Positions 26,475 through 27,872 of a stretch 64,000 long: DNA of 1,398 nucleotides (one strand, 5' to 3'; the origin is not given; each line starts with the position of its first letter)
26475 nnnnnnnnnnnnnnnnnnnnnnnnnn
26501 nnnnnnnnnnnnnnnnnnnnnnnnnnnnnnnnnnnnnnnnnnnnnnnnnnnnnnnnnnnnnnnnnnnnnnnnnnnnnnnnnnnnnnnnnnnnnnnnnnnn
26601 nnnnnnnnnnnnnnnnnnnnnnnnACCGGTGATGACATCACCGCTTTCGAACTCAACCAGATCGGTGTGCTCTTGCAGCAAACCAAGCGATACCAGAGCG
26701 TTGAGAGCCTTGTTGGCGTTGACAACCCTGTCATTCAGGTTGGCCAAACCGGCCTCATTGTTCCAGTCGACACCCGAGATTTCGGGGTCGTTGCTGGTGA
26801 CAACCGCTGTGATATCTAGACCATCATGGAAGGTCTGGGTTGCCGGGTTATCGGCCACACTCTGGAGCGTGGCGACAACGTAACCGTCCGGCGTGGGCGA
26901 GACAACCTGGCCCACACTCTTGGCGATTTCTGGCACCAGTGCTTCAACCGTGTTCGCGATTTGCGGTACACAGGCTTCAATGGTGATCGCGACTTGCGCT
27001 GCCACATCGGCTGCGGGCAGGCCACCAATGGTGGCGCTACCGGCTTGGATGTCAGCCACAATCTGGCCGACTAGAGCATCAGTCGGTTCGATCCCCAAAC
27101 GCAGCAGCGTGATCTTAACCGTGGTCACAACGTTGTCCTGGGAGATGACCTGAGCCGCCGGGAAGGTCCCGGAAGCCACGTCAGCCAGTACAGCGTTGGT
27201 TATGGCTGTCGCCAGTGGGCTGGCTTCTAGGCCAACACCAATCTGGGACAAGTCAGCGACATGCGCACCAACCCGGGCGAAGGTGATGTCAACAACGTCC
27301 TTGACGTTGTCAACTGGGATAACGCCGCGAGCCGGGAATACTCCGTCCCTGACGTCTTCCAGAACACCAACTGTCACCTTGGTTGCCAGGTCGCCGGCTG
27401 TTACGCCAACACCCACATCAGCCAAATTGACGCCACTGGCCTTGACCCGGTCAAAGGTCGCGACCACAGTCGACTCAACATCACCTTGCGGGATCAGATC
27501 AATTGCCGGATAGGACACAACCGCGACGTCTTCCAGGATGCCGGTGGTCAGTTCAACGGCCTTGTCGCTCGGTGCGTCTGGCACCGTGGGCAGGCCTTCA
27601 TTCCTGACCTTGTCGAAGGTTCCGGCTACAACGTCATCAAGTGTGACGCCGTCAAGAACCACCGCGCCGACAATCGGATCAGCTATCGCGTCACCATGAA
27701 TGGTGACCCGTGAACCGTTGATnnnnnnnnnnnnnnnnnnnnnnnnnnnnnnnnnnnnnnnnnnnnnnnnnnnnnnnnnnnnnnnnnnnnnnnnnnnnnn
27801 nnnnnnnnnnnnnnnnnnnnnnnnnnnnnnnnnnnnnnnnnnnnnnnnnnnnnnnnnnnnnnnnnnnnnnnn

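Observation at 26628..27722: CydB carries a ~365-aa insertion with three ~57-aa repeats in its last extracytoplasmic loop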

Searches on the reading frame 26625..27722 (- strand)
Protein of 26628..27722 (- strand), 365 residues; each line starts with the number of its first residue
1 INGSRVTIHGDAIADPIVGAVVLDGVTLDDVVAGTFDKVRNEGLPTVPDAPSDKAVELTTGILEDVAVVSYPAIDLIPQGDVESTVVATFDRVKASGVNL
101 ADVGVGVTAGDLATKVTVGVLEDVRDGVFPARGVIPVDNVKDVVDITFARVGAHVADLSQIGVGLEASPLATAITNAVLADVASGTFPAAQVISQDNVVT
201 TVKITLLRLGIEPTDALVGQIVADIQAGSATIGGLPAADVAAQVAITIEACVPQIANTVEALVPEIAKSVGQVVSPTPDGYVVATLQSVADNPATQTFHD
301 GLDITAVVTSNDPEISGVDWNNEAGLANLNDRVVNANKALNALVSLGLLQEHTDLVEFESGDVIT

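Call 9: search_protein_representatives(protein=window:26628-27722:-)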
Query: 365 residues. Proteins with E-value up to 0.001 (for the whole library): 2; up to 1e-10: 2; up to 1e-30: 1. The best 2 are listed.
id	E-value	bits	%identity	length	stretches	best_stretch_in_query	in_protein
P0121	4.5e-35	137.9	54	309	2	230-365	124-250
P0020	5.4e-30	121.3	49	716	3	138-365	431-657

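Call 34: predict_structure(alignment_id=A2)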
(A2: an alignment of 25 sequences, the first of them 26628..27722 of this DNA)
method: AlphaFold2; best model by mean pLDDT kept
length: 365 residues; sequences in the alignment: 25
mean_pLDDT: 87.4   pTM: 0.80
mean pLDDT of the five models: 87.4, 86.6, 85.0, 83.7, 83.6
residues with pLDDT >= 90: 193; 70-90: 146; 50-70: 23; < 50: 3
segments of 3 or more residues with pLDDT < 50: 1-3
pLDDT, mean of each block of 10 residues (from residue 1): 64 73 79 83 75 90 96 91 90 87 93 97 97 97 95 92 96 96 95 96 94 94 91 90 96 96 91 78 82 83 74 62 83 85 85 90 73
secondary structure, 60 per line:
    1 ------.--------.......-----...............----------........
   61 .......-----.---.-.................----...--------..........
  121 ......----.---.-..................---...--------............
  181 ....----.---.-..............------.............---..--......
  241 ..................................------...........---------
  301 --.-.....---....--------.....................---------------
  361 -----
elements in order: H16-22 H28-42 H53-67 H79-95 H111-126 H137-154 H169-184 H195-208 H215-227 H237-274 H281-291 H305-309 H313-316 H325-345

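Call 36: fold_search(model_id=the predicted structure, library=pdb)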
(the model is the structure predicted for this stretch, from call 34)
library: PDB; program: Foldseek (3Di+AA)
matches with E <= 10: 487; with E <= 0.001: 0
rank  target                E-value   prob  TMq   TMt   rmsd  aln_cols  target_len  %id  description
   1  6g2a                  9.1e-02  0.15  0.16  0.16  20.1       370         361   12  Human [protein ADP-ribosylargenine] hydrolase ARH1 in complex with ADP-HPM (released 2018-11-28)
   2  8r5s_A                2.0e-01  0.09  0.12  0.16  27.8       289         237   16  t113 - De-novo designed soluble homotetramer (released 2024-11-27)
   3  8gr7_B                2.3e-01  0.10  0.14  0.16  20.9       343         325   14  Cop4 from Antrodia cinnamomea in complex with pyrophosphate and magnesium (released 2023-09-06)
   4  8gr7_A                2.6e-01  0.09  0.13  0.14  21.3       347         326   12  Cop4 from Antrodia cinnamomea in complex with pyrophosphate and magnesium (released 2023-09-06)
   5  4d1a                  2.7e-01  0.06  0.13  0.11  29.6       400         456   10  STRUCTURE OF MHP1, A NUCLEOBASE-CATION-SYMPORT-1 FAMILY TRANSPORTER, IN A CLOSED CONFORMATION WITH INDOLYLMETHYL-HYDANTO (released 2014-07-02)
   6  4us3                  3.6e-01  0.03  0.11  0.09  28.1       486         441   12  Crystal Structure of the bacterial NSS member MhsT in an Occluded Inward-Facing State (released 2014-09-24)
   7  6ek4_C                4.0e-01  0.04  0.11  0.12  30.3       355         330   14  PaxB from Photorhabdus luminescens (released 2018-05-16)
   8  7bx8_A                4.0e-01  0.04  0.11  0.06  24.1       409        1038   11  Mycobacterium smegmatis arabinosyltransferase complex EmbB2-AcpM2 in symmetric "resting state" (released 2020-05-27)
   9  6w08_B                4.2e-01  0.07  0.15  0.15  24.4       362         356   12  Crystal Structure of Motility Associated Killing Factor E from Vibrio cholerae (released 2020-03-11)
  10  5oqt_A                4.4e-01  0.03  0.10  0.09  28.6       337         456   11  Crystal structure of a bacterial cationic amino acid transporter (CAT) homologue (released 2018-02-14)
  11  7p1j_A                4.4e-01  0.03  0.09  0.08  21.8       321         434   15  Cryo EM structure of bison NHA2 in detergent structure (released 2022-01-26)
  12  9dze_a                4.8e-01  0.06  0.12  0.14  27.1       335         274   13  Computationally Designed Bifaceted Protein Nanomaterial pD5-14 (released 2024-10-30)
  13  5k3h_F                5.3e-01  0.04  0.12  0.09  19.6       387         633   14  Crystals structure of Acyl-CoA oxidase-1 in Caenorhabditis elegans, Apo form-II (released 2016-08-24)
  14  4ain_C                5.6e-01  0.03  0.11  0.09  29.3       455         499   12  Crystal structure of BetP with asymmetric protomers. (released 2012-06-06)
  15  4atv_B                6.5e-01  0.06  0.15  0.15  22.0       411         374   13  STRUCTURE OF A TRIPLE MUTANT OF THE NHAA DIMER, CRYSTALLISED AT LOW PH (released 2013-07-10)
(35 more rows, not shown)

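Call 37: search_solved_structures(query=A2, max_evalue=1)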
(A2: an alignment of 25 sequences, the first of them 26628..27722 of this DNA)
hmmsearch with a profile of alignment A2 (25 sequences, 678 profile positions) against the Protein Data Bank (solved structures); distinct sequences matched with E-value up to 1: 7.
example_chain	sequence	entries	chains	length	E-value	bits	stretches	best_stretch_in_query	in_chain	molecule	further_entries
7d5i_B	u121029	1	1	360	1.2e-96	328.1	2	39-327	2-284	Integral membrane cytochrome D ubiquinol oxidase (Subunit II) CydB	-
7nkz_B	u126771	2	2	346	1.2e-88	301.6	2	40-326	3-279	Probable integral membrane cytochrome D ubiquinol oxidase (Subunit II) CydB (Cytochrome BD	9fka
8b4o_B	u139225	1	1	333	3.5e-82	280.3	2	41-327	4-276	Cytochrome bd-type quinol oxidase subunit II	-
6rko_B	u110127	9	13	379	3.5e-69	237.3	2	39-261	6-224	Cytochrome bd-I ubiquinol oxidase subunit 2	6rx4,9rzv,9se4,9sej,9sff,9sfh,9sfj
7ose_B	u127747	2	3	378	1.4e-55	192.4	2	39-264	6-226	Cytochrome bd-II ubiquinol oxidase subunit 2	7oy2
9r2g_D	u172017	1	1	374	2.5e-06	29.6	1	55-154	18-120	Cytochrome bd-I oxidase subunit II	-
8s6h_A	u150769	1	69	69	0.24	13.1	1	237-288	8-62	TrwL protein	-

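Call 55: find_homologous_proteins(query=A4, max_evalue=0.01)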
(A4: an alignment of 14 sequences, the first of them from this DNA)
Query A4 (14 sequences) (365 aa, profile of the alignment): 18 proteins with E <= 0.01 among 8000 candidates.
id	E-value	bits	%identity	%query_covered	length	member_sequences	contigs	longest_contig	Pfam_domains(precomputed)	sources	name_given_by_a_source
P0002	4.3e-137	475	61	100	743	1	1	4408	PF02322.21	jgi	jgi:cytochrome d ubiquinol oxidase subunit II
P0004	4.2e-133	461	55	100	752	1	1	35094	PF02322.21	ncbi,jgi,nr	ncbi:MAG: cytochrome d ubiquinol oxidase subunit II [Bifidobacteriaceae bacterium]|jgi:cytochrome d 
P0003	7.8e-133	461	57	100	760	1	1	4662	PF02322.21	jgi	jgi:cytochrome d ubiquinol oxidase subunit II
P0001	2.8e-124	433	100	100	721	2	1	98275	PF02322.21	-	-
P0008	1.3e-123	430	48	100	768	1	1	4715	PF02322.21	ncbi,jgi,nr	ncbi:MAG: cytochrome d ubiquinol oxidase subunit II [Bifidobacteriaceae bacterium]|jgi:cytochrome d 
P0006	6.9e-119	415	47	100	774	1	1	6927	PF02322.21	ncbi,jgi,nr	ncbi:MAG: cytochrome d ubiquinol oxidase subunit II [Bifidobacteriaceae bacterium]|jgi:cytochrome d 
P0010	1.2e-114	401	43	97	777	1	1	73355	PF02322.21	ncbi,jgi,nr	ncbi:MAG: cytochrome d ubiquinol oxidase subunit II [Bifidobacteriaceae bacterium]|jgi:cytochrome d 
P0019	4.3e-113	396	36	100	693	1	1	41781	PF02322.21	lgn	-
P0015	9.5e-110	385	35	100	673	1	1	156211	PF02322.21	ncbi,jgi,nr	ncbi:MAG: cytochrome d ubiquinol oxidase subunit II [Bifidobacteriaceae bacterium]|jgi:cytochrome d 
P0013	1.6e-109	384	45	99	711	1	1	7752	PF02322.21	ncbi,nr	ncbi:MAG: cytochrome d ubiquinol oxidase subunit II, partial [Bifidobacteriaceae bacterium]|nr:cytoc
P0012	6.5e-108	379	39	100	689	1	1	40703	PF02322.21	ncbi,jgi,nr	ncbi:MAG: cytochrome d ubiquinol oxidase subunit II [Bifidobacteriaceae bacterium]|jgi:cytochrome d 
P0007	3.5e-107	376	49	100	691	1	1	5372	PF02322.21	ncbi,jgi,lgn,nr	ncbi:MAG: cytochrome d ubiquinol oxidase subunit II [Bifidobacteriaceae bacterium]|jgi:cytochrome d 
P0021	1.2e-104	368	34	100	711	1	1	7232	PF02322.21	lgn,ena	-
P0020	6.1e-103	362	36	100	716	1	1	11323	PF02322.21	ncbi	-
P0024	1.3e-98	348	36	72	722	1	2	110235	PF02322.21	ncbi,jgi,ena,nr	ncbi:MAG: cytochrome d ubiquinol oxidase subunit II [Micrococcales bacterium]|nr:cytochrome d ubiqui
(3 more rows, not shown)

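Call 64: fold_search(model_id=the predicted structure, library=viral)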
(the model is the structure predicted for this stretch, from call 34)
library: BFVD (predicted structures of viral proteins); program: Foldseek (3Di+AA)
matches with E <= 10: 372; with E <= 0.001: 0
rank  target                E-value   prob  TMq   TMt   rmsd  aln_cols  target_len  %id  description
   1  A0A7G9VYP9            1.2e-01  0.12  0.15  0.05  24.2       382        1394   14  Putative internal virion protein C [Acinetobacter phage Aristophanes]
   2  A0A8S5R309            1.8e-01  0.06  0.11  0.10  20.8       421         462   12  Minor tail protein [Myoviridae sp. ctxi06]
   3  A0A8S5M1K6            2.0e-01  0.14  0.20  0.10  17.7       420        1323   11  Minor tail protein [Siphoviridae sp. ctX926]
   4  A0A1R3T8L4            2.0e-01  0.12  0.17  0.10  25.3       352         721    7  Tegument protein VP11/12 [Spheniscid alphaherpesvirus 1]
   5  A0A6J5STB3            2.2e-01  0.05  0.11  0.08  23.4       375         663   12  Uncharacterized protein [uncultured Caudovirales phage]
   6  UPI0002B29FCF         2.5e-01  0.08  0.14  0.06  23.6       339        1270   13  (no name look-up for this kind of identifier)
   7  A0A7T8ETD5            2.7e-01  0.07  0.13  0.15  25.4       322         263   10  (no name in the UniProt tables at hand)
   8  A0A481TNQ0            2.9e-01  0.06  0.13  0.11  22.1       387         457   13  Tegument protein UL47 [Human herpesvirus 2]
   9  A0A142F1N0            3.5e-01  0.12  0.19  0.08  15.3       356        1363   12  Tail tape measure protein-like protein [Bacillus phage Mgbh1]
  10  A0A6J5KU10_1          3.5e-01  0.04  0.12  0.06  22.5       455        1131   10  Uncharacterized protein [uncultured Caudovirales phage]
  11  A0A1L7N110            3.7e-01  0.04  0.12  0.12  27.2       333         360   13  Uncharacterized protein [Ralstonia phage RP12]
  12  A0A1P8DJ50            3.8e-01  0.10  0.18  0.19  23.9       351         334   13  (no name in the UniProt tables at hand)
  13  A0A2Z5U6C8            3.8e-01  0.06  0.13  0.10  28.6       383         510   11  Tegument protein G48 [Rhinolophus gammaherpesvirus 1]
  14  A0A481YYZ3            4.0e-01  0.04  0.12  0.06  27.4       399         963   14  Putative hemagglutinin [Mimivirus LCMiAC01]
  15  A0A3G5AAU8            4.7e-01  0.07  0.11  0.16  19.4       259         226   13  Uncharacterized protein [Hyperionvirus sp.]
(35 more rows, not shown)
